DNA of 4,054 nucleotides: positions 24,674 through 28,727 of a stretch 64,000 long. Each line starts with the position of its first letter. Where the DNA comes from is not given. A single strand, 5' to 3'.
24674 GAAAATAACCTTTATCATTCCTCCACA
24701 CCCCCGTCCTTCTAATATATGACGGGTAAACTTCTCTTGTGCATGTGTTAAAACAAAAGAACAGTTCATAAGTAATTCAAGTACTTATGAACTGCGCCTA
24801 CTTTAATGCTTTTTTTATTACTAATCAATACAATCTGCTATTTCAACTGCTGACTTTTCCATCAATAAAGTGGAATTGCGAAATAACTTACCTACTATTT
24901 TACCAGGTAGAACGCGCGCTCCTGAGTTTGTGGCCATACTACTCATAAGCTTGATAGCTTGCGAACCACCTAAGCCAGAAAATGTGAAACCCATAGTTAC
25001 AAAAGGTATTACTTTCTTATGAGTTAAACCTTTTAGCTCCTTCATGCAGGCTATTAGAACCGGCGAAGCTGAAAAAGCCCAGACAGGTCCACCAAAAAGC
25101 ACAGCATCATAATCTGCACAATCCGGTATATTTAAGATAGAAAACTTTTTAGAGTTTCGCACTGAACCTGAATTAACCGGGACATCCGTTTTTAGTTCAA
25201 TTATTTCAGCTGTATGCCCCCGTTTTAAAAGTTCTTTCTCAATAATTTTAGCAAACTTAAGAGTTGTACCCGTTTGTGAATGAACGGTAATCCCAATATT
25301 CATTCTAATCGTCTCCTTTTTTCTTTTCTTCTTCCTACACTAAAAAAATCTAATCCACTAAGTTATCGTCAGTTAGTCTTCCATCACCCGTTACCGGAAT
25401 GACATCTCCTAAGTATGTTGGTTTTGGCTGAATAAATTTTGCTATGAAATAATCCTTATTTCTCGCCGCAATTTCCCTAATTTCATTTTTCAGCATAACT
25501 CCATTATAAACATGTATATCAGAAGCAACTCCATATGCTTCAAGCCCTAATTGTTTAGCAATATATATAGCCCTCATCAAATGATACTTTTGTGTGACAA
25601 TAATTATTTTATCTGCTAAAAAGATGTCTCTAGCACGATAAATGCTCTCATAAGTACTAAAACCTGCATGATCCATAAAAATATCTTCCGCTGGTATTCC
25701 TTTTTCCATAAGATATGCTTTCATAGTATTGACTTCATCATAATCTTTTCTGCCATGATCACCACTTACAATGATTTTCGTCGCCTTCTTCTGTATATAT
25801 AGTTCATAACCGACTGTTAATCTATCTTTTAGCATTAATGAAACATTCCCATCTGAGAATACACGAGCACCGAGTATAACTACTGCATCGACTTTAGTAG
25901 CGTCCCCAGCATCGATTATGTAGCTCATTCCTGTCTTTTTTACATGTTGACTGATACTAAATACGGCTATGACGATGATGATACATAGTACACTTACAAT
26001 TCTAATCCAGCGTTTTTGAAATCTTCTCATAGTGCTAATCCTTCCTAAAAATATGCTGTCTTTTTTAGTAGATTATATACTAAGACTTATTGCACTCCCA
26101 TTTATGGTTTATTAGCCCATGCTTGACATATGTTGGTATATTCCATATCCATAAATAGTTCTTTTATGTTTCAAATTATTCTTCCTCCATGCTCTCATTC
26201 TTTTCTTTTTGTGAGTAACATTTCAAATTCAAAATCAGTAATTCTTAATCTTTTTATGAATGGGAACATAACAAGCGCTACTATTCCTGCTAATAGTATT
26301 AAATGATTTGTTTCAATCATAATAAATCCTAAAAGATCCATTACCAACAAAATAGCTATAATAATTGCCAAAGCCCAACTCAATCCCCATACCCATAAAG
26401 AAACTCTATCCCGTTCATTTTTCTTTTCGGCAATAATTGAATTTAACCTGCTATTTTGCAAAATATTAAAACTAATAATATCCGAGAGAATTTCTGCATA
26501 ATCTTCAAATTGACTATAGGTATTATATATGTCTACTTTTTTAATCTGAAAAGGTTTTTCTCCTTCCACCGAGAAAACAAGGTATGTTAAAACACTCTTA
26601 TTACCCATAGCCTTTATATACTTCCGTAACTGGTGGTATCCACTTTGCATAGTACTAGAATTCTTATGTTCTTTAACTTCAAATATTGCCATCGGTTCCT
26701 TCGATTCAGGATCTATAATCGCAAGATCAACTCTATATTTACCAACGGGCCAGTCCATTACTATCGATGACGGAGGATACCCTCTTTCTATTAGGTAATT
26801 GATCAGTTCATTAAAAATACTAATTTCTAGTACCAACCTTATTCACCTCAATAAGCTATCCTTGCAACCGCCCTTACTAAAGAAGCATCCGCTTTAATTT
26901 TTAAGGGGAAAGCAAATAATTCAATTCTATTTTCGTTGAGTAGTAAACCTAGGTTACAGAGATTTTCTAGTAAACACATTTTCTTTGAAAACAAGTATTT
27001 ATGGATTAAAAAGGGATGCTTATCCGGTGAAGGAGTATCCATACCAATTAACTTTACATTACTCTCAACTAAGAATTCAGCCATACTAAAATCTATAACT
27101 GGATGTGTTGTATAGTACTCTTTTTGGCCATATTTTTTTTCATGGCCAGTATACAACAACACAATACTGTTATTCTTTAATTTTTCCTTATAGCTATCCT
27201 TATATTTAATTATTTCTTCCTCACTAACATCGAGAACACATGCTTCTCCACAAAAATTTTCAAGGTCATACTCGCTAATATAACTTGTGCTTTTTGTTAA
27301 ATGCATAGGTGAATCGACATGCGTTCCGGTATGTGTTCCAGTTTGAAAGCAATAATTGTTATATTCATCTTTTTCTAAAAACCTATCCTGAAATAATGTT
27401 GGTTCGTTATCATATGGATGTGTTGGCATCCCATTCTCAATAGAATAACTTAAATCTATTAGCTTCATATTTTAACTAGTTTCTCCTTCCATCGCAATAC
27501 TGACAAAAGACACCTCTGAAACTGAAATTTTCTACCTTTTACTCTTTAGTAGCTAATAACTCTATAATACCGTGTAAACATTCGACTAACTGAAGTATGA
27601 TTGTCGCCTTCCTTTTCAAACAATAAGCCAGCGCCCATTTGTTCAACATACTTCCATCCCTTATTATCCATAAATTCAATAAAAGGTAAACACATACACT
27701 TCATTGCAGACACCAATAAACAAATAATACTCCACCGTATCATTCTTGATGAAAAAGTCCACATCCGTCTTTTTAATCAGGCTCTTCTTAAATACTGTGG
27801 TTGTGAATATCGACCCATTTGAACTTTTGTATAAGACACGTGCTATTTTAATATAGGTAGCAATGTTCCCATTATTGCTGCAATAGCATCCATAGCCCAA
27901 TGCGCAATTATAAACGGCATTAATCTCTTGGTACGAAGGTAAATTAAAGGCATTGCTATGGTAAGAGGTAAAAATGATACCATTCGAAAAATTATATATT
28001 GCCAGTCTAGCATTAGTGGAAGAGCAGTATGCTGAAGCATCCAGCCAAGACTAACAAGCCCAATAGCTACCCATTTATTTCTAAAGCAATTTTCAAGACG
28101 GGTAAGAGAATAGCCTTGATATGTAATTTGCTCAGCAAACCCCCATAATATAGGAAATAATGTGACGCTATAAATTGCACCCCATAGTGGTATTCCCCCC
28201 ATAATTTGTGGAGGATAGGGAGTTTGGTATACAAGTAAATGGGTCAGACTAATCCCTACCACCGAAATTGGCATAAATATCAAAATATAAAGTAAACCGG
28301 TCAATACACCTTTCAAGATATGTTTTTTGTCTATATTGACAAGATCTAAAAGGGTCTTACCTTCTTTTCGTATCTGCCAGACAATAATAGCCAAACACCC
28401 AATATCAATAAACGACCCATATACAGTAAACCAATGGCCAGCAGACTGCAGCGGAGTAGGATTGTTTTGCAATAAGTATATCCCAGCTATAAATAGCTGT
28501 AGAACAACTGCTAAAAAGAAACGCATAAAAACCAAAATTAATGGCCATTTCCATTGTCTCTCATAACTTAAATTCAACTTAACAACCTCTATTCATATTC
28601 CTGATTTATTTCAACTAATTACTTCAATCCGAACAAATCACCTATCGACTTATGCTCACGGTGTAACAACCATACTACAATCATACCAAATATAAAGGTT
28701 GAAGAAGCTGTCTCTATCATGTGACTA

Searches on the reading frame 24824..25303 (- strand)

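Call 40: search_protein_families(library=pfam, proteins=[window:24824-25303:-], max_evalue=0.0001)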
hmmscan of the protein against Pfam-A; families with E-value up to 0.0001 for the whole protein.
window:24824-25303:- (160 aa): 3 families
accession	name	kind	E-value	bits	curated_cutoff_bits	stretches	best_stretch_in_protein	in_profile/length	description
PF03358.20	FMN_red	-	3.5e-06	27.1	24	1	10-134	12-142/152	NADPH-dependent FMN reductase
PF12682.12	Flavodoxin_4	-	6.9e-06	26.1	24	1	58-111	67-117/155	Flavodoxin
PF12724.12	Flavodoxin_5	-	6.7e-05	23.7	27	0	28-104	8-84/145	Flavodoxin domain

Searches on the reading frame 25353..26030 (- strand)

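Call 40: search_protein_families(library=pfam, proteins=[window:25353-26030:-], max_evalue=0.0001)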
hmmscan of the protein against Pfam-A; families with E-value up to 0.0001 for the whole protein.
window:25353-26030:- (226 aa): 1 family
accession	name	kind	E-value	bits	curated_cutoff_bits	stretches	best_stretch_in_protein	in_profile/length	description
PF02698.23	DUF218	-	1e-26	93.8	27.6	1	48-166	1-106/133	DUF218 domain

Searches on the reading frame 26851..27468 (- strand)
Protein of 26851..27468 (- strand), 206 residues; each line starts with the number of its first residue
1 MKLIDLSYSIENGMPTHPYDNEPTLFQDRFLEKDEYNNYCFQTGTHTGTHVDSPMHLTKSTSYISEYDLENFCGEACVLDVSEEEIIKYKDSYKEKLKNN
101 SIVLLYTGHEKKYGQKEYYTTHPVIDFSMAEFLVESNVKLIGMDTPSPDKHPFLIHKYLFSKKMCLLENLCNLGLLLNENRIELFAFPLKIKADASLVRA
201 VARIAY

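Call 40: search_protein_families(library=pfam, proteins=[window:26851-27468:-], max_evalue=0.0001)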
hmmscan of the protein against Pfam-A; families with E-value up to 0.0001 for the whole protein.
window:26851-27468:- (206 aa): 1 family
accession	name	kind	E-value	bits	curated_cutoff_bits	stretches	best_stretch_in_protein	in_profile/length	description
PF04199.19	Cyclase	-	9.3e-30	104.1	23.1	1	4-150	1-142/142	Putative cyclase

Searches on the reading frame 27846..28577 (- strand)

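Call 40: search_protein_families(library=pfam, proteins=[window:27846-28577:-], max_evalue=0.0001)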
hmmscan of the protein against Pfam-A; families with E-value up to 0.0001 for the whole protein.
window:27846-28577:- (244 aa): 1 family
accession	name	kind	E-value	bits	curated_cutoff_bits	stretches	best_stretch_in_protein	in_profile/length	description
PF02517.21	Rce1-like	-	2.4e-10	41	22.4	1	134-232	4-93/93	Type II CAAX prenyl endopeptidase Rce1-like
